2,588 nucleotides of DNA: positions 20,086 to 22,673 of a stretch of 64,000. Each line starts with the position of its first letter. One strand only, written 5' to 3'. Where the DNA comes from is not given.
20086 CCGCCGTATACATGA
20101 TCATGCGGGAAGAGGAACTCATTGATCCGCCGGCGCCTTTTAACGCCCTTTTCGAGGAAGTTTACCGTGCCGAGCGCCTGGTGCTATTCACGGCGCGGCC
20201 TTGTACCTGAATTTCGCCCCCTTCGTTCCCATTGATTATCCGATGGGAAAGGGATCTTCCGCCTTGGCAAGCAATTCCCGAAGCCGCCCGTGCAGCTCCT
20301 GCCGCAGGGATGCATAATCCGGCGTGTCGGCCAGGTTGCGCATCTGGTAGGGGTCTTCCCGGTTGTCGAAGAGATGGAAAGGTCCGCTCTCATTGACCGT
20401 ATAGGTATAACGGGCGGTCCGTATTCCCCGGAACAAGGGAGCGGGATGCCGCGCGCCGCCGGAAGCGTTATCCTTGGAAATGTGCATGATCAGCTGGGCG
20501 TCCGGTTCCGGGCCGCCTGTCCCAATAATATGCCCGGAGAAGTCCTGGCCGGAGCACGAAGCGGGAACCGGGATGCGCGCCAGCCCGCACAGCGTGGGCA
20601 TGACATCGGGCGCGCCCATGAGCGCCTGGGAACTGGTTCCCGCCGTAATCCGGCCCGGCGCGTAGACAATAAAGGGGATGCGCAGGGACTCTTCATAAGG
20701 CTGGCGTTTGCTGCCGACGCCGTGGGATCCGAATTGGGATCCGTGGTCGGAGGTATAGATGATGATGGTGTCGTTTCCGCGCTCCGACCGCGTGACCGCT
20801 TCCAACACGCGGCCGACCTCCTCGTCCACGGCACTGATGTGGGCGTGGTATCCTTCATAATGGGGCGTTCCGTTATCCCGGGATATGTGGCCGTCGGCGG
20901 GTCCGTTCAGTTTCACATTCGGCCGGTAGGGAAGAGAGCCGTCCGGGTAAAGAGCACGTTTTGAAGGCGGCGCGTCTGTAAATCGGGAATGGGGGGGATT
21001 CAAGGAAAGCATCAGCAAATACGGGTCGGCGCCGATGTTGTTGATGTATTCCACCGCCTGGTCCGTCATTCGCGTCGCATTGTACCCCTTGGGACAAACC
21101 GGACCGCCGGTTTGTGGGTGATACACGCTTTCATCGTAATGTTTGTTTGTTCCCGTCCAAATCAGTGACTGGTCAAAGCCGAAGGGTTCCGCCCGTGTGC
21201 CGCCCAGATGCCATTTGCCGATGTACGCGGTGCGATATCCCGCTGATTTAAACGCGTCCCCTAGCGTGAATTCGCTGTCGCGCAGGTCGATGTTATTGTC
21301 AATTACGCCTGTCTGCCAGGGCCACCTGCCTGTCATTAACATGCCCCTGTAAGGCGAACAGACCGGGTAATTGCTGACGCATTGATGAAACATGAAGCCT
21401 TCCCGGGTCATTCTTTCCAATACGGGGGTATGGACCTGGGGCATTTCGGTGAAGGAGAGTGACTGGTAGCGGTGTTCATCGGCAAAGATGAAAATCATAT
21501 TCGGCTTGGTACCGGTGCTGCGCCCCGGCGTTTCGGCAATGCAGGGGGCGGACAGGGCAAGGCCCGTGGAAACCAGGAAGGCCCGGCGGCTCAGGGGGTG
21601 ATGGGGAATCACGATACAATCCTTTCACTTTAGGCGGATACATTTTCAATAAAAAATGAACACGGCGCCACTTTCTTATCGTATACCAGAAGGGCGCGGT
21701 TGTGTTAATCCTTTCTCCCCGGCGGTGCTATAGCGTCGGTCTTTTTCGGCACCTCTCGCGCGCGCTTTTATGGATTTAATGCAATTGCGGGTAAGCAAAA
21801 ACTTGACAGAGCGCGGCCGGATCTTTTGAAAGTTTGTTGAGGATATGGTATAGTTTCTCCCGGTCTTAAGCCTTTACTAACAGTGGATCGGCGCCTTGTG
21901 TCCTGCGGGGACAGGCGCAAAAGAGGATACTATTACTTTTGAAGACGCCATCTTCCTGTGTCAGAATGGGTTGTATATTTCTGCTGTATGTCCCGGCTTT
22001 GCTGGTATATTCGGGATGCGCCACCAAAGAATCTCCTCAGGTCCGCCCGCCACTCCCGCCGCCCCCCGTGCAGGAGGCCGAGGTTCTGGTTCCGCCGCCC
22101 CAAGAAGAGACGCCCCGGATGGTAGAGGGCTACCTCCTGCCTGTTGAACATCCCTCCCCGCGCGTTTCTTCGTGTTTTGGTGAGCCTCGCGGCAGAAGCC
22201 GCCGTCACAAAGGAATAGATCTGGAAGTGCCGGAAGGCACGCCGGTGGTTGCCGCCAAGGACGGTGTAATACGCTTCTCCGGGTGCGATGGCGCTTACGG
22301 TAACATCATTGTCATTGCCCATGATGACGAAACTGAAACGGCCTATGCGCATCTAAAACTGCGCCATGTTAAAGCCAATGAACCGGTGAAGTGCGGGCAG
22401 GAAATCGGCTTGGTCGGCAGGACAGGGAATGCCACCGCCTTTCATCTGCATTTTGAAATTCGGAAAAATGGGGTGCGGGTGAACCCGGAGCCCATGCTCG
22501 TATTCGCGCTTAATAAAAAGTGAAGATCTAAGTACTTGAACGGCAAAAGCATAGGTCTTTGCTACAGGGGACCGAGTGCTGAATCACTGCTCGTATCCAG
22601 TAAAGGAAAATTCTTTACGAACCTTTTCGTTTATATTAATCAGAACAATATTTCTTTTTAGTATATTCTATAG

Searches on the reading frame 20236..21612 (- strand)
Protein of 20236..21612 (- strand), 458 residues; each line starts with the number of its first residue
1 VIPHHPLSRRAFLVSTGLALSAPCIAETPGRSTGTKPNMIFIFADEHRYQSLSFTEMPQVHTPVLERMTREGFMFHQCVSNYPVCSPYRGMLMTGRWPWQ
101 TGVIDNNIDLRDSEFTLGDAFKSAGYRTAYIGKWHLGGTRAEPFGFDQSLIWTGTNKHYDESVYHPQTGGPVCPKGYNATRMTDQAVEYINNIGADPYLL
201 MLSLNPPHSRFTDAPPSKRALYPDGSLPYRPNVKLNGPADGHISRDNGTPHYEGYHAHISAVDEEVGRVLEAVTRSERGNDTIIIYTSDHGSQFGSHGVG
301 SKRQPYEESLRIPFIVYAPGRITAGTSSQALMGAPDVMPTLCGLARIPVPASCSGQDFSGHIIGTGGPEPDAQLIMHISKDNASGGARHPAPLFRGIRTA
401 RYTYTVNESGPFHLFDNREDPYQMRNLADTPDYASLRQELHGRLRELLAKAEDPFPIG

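Call 39: search_protein_families(library=pfam, proteins=[window:20236-21612:-], max_evalue=0.00001)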
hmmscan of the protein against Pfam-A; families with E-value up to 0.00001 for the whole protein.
window:20236-21612:- (458 aa): 3 families
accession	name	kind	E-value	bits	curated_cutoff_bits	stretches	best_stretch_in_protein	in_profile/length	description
PF00884.28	Sulfatase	-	1.5e-52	179.2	25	1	37-345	1-299/301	Sulfatase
PF16347.10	SGSH_C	-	2.1e-17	64.2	29.3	1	295-448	1-152/154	N-sulphoglucosamine sulphohydrolase, C-terminal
PF01663.27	Phosphodiest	-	1.1e-06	29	23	0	57-293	17-222/342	Type I phosphodiesterase / nucleotide pyrophosphatase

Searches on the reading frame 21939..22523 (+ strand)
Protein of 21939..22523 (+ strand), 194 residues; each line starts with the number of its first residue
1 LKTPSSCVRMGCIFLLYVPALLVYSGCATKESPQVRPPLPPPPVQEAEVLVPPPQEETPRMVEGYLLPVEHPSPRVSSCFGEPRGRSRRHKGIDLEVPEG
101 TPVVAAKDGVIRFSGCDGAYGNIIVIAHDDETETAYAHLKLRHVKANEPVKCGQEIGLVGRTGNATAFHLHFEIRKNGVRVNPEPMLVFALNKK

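Call 40: search_protein_families(library=pfam, proteins=[window:21939-22523:+], max_evalue=0.00001)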
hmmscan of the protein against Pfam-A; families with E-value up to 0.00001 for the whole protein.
window:21939-22523:+ (194 aa): 1 family
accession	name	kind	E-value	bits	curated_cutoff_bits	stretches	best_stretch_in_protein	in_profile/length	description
PF01551.29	Peptidase_M23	-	3.3e-32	111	28.7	1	89-183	2-96/96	Peptidase family M23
